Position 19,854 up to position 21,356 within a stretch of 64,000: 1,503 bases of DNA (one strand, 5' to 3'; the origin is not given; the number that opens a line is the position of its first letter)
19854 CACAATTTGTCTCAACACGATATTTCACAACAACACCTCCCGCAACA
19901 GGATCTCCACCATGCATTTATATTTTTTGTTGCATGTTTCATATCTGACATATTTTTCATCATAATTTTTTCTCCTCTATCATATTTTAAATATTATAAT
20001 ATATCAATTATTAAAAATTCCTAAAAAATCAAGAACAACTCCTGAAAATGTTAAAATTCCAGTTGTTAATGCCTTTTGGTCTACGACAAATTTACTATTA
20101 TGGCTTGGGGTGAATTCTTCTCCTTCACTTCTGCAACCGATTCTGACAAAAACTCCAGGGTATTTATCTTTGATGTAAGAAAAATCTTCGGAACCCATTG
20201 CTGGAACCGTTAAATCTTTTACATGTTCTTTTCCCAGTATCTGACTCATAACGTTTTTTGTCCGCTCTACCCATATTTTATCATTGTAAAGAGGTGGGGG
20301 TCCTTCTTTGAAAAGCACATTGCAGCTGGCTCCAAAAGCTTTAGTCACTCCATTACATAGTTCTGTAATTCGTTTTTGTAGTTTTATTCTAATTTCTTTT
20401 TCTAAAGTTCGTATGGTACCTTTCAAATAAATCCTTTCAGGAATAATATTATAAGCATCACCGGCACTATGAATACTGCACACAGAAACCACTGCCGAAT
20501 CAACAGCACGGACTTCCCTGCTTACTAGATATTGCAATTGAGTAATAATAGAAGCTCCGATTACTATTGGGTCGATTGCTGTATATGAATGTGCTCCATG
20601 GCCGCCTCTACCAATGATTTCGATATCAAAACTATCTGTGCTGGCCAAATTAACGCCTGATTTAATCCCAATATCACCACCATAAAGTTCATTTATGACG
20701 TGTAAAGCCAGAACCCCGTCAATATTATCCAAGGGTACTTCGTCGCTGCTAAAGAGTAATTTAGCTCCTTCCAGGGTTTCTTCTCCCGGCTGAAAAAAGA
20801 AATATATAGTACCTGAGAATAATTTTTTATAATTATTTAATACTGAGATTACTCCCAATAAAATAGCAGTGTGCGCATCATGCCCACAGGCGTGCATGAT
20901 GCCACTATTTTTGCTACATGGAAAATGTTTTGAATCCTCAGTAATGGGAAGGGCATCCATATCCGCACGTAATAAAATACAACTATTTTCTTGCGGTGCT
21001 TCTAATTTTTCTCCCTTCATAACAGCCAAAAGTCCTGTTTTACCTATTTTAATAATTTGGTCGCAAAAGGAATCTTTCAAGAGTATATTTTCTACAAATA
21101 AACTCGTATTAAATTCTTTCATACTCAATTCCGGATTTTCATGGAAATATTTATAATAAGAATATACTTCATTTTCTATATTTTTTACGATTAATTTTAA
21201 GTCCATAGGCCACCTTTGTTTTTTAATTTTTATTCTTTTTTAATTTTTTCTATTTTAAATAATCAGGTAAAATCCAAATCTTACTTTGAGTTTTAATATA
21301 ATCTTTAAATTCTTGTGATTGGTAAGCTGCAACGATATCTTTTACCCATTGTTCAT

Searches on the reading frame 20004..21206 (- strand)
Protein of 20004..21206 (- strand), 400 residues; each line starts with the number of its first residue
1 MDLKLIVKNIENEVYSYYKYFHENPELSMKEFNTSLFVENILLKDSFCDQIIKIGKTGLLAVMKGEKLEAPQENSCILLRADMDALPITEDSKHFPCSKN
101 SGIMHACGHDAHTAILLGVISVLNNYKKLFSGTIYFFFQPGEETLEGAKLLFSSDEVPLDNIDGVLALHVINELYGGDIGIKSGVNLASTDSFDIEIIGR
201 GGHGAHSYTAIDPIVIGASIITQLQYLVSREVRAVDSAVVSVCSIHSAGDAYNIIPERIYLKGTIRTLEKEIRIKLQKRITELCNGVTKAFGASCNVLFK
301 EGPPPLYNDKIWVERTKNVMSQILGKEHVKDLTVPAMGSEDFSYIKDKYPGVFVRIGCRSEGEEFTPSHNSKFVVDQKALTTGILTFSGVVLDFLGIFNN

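Call 4: search_protein_families(library=pfam, proteins=[window:20004-21206:-], max_evalue=0.01)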
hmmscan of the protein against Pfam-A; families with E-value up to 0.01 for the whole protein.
window:20004-21206:- (400 aa): 2 families
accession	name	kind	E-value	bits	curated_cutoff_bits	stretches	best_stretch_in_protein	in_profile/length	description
PF01546.33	Peptidase_M20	-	1.9e-34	119.8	24.6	1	78-388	1-201/206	Peptidase family M20/M25/M40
PF07687.19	M20_dimer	-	5.5e-08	33.2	21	1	192-286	8-101/107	Peptidase dimerisation domain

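Call 5: search_protein_families(library=ncbifam, proteins=[window:20004-21206:-], max_evalue=0.01)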
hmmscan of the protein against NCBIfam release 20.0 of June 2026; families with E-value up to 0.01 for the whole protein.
window:20004-21206:- (400 aa): 12 families
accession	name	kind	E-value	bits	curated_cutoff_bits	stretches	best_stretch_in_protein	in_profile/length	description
NF040868.1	carboxypep_CpsA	equivalog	7.6e-98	327.8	500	1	7-394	8-389/391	carboxypeptidase CpsA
TIGR01891.1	amidohydrolases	subfamily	3.9e-87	292.7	153.75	1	19-383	6-366/366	amidohydrolase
NF038260.1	ectoine_DoeB_2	equivalog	1.1e-70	238.4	550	1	16-384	10-369/378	N(2)-acetyl-L-2,4-diaminobutanoate deacetylase DoeB2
NF006365.0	PRK08588.1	subfamily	2.1e-08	33.9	289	1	117-348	115-338/383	succinyl-diaminopimelate desuccinylase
TIGR01879.1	hydantase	subfamily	2.3e-07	30.1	204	1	175-307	194-323/401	hydantoinase/carbamoylase family amidase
NF009557.0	PRK13009.1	equivalog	4.5e-06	26.1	284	1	192-325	183-314/377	succinyl-diaminopimelate desuccinylase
TIGR01246.1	dapE_proteo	equivalog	7.9e-06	25.1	361.8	1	130-287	118-275/370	succinyl-diaminopimelate desuccinylase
TIGR01910.1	DapE-ArgE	subfamily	9.3e-05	21.8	217.6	1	189-332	177-327/373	ArgE/DapE family deacylase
NF006769.0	PRK09290.1-3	subfamily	0.00039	19.2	452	1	219-381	248-398/417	allantoate amidohydrolase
NF005602.0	PRK07338.1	equivalog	0.0019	16.9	357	1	191-298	206-309/409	hydrolase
NF058540.1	Ncarbamyl_ErtE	equivalog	0.005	15.5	520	1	177-299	206-328/418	N-carbamyl-l-glutamate amidohydrolase ErtE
NF006771.0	PRK09290.1-5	subfamily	0.0072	14.9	399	1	178-297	205-321/413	allantoate amidohydrolase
